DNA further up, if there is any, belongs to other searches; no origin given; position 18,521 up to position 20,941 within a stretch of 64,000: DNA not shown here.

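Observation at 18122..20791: ECF sigma factor translationally coupled to a membrane-anchored, T9SS-sorted 706-aa partner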

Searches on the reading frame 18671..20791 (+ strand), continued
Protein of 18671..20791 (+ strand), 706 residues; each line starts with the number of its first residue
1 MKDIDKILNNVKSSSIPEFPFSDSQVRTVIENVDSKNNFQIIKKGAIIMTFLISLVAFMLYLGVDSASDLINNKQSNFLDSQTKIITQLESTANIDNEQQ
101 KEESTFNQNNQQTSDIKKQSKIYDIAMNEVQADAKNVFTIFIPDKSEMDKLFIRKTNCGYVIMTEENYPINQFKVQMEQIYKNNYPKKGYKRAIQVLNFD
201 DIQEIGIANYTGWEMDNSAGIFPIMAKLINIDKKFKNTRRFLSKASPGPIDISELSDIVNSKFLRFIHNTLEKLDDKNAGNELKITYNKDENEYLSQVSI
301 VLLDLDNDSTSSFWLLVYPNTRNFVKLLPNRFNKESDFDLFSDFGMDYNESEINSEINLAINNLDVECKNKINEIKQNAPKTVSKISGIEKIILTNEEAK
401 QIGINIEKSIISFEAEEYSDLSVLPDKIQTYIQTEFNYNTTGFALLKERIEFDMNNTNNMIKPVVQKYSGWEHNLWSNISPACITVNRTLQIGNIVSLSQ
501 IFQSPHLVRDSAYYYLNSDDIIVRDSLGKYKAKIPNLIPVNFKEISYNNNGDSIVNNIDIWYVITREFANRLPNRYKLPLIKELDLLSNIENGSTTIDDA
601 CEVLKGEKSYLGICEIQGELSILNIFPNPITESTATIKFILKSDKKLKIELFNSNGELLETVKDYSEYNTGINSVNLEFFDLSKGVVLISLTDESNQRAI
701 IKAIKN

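Call 56: find_homologous_proteins(query=A3, max_evalue=0.00001)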
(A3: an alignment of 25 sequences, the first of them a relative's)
Query A3 (25 sequences) (706 aa, profile of the alignment): 3 proteins with E <= 0.00001 among 8000 candidates.
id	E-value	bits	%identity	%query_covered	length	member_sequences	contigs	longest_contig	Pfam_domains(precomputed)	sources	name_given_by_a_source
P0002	5.3e-212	724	66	100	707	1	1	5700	PF18962.8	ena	-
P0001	5.8e-204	698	100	100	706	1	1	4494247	-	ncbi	-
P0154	3.7e-6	44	27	9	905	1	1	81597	PF17164.11,PF18962.8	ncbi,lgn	ncbi:MAG: T9SS type A sorting domain-containing protein [Saprospiraceae bacterium]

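Call 57: find_related_loci(query=A5, collection=metagenome_contigs, flank=5000)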
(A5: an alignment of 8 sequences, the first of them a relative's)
Query A5 (701 aa) in metagenome_contigs; peptide patterns used: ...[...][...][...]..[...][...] (x = any residue, [..] = any of these).
71 stretches matched a pattern; 3 encode a relative of the query (tblastn E <= 1e-3); 3 distinct loci.
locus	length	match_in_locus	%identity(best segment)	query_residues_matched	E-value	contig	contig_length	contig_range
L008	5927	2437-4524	41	1-701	2e-165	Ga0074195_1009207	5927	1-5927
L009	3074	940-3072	34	1-684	4e-114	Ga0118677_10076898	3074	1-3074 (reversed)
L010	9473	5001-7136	29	1-694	3e-67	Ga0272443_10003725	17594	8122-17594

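Call 59: find_encoding_contigs(protein=P0011, flank=8000, max_places=2)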
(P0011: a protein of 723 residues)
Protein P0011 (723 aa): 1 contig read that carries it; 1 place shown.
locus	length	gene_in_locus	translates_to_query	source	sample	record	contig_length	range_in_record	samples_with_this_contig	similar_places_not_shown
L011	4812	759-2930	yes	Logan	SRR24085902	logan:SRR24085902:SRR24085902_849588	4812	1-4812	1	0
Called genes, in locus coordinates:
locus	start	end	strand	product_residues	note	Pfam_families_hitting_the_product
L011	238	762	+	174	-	PF04542:Sigma70_r2 (weak), PF08281:Sigma70_r4_2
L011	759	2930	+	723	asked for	PF18962:Por_Secre_tail (weak)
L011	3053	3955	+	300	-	PF02517:Rce1-like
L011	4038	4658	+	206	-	-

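Call 60: find_encoding_contigs(protein=P0017, flank=8000, max_places=2)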
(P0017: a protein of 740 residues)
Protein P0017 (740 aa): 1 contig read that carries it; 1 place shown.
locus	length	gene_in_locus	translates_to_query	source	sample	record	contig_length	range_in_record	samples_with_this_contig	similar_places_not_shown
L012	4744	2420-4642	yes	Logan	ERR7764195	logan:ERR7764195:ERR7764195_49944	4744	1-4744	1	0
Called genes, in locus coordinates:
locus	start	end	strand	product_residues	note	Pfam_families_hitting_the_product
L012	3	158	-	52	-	?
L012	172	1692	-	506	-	PF13895:Ig_2 (weak), PF00047:ig (faint), PF07679:I-set (faint), PF13927:Ig_3 (faint), PF16680:Ig_4 (faint), PF13895:Ig_2, PF18962:Por_Secre_tail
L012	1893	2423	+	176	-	PF04542:Sigma70_r2 (weak), PF08281:Sigma70_r4_2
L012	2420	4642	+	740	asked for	-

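Call 61: find_encoding_contigs(protein=P0024, flank=8000, max_places=2)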
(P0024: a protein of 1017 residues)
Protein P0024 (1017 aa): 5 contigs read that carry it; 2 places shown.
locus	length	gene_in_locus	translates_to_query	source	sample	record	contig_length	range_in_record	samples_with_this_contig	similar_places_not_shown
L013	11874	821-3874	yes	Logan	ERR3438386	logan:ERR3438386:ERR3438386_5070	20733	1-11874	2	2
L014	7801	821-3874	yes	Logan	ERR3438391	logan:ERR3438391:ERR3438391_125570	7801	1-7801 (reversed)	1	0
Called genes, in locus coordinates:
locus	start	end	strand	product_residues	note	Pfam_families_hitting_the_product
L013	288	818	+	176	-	PF04542:Sigma70_r2, PF08281:Sigma70_r4_2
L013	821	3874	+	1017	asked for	-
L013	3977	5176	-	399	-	PF01053:Cys_Met_Meta_PP, PF00155:Aminotran_1_2, PF01041:DegT_DnrJ_EryC1 (weak), PF00266:Aminotran_5 (weak)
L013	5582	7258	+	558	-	PF18962:Por_Secre_tail (weak)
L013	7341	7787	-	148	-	PF01957:NfeD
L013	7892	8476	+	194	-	PF01467:CTP_transf_like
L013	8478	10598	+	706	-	PF00691:OmpA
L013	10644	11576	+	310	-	PF02445:NadA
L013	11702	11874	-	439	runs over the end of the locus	PF00696:AA_kinase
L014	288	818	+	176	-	PF04542:Sigma70_r2, PF08281:Sigma70_r4_2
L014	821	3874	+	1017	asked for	-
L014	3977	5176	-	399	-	PF01053:Cys_Met_Meta_PP, PF00155:Aminotran_1_2, PF01041:DegT_DnrJ_EryC1 (weak), PF00266:Aminotran_5 (weak)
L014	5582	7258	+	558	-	PF18962:Por_Secre_tail (weak)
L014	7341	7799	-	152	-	?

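Call 62: find_encoding_contigs(protein=P0033, flank=8000, max_places=2)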
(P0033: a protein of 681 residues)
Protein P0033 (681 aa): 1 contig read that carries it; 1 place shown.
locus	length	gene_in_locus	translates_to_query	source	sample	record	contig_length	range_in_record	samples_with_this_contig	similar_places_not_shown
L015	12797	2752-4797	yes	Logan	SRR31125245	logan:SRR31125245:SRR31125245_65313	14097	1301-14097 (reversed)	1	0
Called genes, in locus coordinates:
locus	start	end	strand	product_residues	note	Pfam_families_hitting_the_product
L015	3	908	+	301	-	?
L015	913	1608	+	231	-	PF02463:SMC_N (faint), PF00005:ABC_tran, PF13304:AAA_21 (faint)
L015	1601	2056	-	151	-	PF13399:LytR_C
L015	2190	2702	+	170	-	PF04542:Sigma70_r2 (faint), PF08281:Sigma70_r4_2, PF04545:Sigma70_r4 (weak)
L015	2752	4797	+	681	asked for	PF18962:Por_Secre_tail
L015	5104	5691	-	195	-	-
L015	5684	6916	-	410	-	PF03009:GDPD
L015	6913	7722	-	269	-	-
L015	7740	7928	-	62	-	PF12797:Fer4_2 (faint), PF13237:Fer4_10 (weak), PF14697:Fer4_21 (faint), PF00037:Fer4, PF12837:Fer4_6 (faint), PF12838:Fer4_7, PF13187:Fer4_9 (weak)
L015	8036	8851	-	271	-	-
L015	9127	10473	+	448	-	PF00150:Cellulase, PF18962:Por_Secre_tail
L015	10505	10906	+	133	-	PF02629:CoA_binding (weak), PF13380:CoA_binding_2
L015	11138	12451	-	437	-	PF01225:Mur_ligase, PF08245:Mur_ligase_M, PF02875:Mur_ligase_C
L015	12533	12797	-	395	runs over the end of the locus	PF00375:SDF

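Call 76: find_encoding_contigs(protein=P0069, flank=5000, max_places=2)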
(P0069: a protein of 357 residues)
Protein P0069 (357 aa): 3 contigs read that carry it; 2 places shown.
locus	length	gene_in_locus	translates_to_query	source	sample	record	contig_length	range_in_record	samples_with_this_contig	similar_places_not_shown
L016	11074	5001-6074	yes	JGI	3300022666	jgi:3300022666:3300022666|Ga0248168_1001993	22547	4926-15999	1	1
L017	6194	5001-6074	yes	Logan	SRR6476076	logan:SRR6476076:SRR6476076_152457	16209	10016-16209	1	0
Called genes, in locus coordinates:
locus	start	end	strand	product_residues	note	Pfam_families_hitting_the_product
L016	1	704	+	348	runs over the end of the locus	PF01817:CM_2, PF00793:DAHP_synth_1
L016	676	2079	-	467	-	-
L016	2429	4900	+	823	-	PF01590:GAF (weak), PF13185:GAF_2, PF13492:GAF_3 (faint), PF13185:GAF_2, PF00990:GGDEF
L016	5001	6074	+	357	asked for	PF18962:Por_Secre_tail (faint)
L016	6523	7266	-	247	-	PF00300:His_Phos_1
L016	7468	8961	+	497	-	PF01875:Memo, PF01871:AMMECR1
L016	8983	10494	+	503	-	PF01743:PolyA_pol, PF12627:PolyA_pol_RNAbd, PF01966:HD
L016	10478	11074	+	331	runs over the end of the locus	PF00348:polyprenyl_synt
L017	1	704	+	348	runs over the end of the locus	PF01817:CM_2, PF00793:DAHP_synth_1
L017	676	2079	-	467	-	-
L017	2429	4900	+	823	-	PF01590:GAF (weak), PF13185:GAF_2, PF13492:GAF_3 (faint), PF13185:GAF_2, PF00990:GGDEF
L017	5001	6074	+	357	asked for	PF18962:Por_Secre_tail (faint)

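Call 77: find_encoding_contigs(protein=P0112, flank=5000, max_places=2)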
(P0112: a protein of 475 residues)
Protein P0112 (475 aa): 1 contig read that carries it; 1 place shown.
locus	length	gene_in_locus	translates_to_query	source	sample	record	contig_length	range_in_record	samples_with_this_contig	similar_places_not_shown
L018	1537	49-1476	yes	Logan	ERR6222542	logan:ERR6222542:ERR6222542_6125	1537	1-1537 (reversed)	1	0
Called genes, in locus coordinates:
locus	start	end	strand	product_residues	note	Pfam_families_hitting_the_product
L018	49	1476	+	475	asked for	PF18962:Por_Secre_tail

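Call 78: find_encoding_contigs(protein=P0036, flank=5000, max_places=2)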
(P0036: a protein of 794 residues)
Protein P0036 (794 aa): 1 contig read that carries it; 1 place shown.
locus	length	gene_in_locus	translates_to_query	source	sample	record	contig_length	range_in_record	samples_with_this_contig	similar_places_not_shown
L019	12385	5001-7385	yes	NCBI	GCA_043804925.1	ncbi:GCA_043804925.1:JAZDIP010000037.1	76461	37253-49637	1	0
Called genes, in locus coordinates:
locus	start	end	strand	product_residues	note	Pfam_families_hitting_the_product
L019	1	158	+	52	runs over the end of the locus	-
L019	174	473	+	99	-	-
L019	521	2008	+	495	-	-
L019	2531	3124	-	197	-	-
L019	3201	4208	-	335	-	PF00294:PfkB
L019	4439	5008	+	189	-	PF04542:Sigma70_r2 (weak), PF08281:Sigma70_r4_2, PF04545:Sigma70_r4 (weak)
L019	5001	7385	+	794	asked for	PF18962:Por_Secre_tail (weak)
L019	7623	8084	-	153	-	PF01797:Y1_Tnp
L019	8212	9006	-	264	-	-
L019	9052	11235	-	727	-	PF00133:tRNA-synt_1, PF09334:tRNA-synt_1g, PF08264:Anticodon_1, PF19303:Anticodon_3, PF01588:tRNA_bind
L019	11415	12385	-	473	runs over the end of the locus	PF18962:Por_Secre_tail (weak)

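Call 79: fold_search(model_id=the predicted structure, library=pdb)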
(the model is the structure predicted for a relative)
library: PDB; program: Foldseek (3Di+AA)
matches with E <= 10: 1245; with E <= 0.001: 2
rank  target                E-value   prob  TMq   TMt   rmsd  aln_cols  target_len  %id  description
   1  8fk7_A                1.1e-04  1.00  0.11  0.50  11.8       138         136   10  Structure of the Pyrobaculum calidifontis flagellar-like archaeal type IV pilus (released 2023-06-28)
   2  6byg_A                9.3e-04  0.89  0.10  0.08  18.1       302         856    7  Crystal structure of the nucleophile mutant (E575A) of the GH2 exo-beta-mannanase from Xanthomonas axonopodis pv. citr (released 2018-07-18)
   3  8dhw_B                1.2e-03  0.63  0.10  0.11  18.4       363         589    8  Treponema lecithinolyticum beta-glucuronidase in complex with a UNC4917-glucuronide conjugate (released 2023-05-17)
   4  8bca_B                1.2e-03  0.99  0.12  0.05   8.9       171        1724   10  Human Brr2 Helicase Region in complex with C-tail deleted Jab1 and compound 26 (released 2023-03-08)
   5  4be6_A                1.4e-03  1.00  0.10  0.27   4.4       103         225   12  V. cholera biofilm scaffolding protein RbmA (released 2013-12-18)
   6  2p9r_A                1.5e-03  1.00  0.11  0.61   3.2        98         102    8  Human alpha2-macroglogulin is composed of multiple domains, as predicted by homology with complement component C3 (released 2007-08-21)
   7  8pn3_B                1.9e-03  0.63  0.11  0.20  18.9       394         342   10  Crystal structure of the HC7-Glu200Ala mutant complexed to a tetraglycopeptide. (released 2024-03-06)
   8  8jmw_A                2.3e-03  1.00  0.10  0.14   4.1        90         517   14  Fibril form of serine peptidase Vpr (released 2023-12-06)
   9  4kkr_A                2.4e-03  1.00  0.10  0.27   4.4       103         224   13  Crystal structure of Vibrio cholerae RbmA (crystal form 3) (released 2013-05-22)
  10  6jz6_A                2.4e-03  0.51  0.08  0.09  18.1       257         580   11  b-glucuronidase from Ruminococcus gnavus in complex with C6-substituted uronic isofagomine (released 2020-06-10)
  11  8gl6_D                2.7e-03  1.00  0.08  0.51   3.6        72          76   19  The Type 9 Secretion System in vitro assembled, RemA-CTD substrate bound complex (released 2024-01-31)
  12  8pmu                  2.7e-03  0.44  0.09  0.18  19.0       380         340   11  Crystal structure of the HC7 apo form (released 2024-03-06)
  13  4h5s_B                2.8e-03  0.99  0.08  0.34   6.0        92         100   21  Complex structure of Necl-2 and CRTAM (released 2013-08-07)
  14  2p9r_B                3.0e-03  1.00  0.11  0.64   3.2        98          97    8  Human alpha2-macroglogulin is composed of multiple domains, as predicted by homology with complement component C3 (released 2007-08-21)
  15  6ncx_D                3.0e-03  0.82  0.10  0.12  14.6       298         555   11  Crystal structure of GH2 beta-galacturonidase from Eisenbergiella tayi bound to galacturonate (released 2019-02-20)
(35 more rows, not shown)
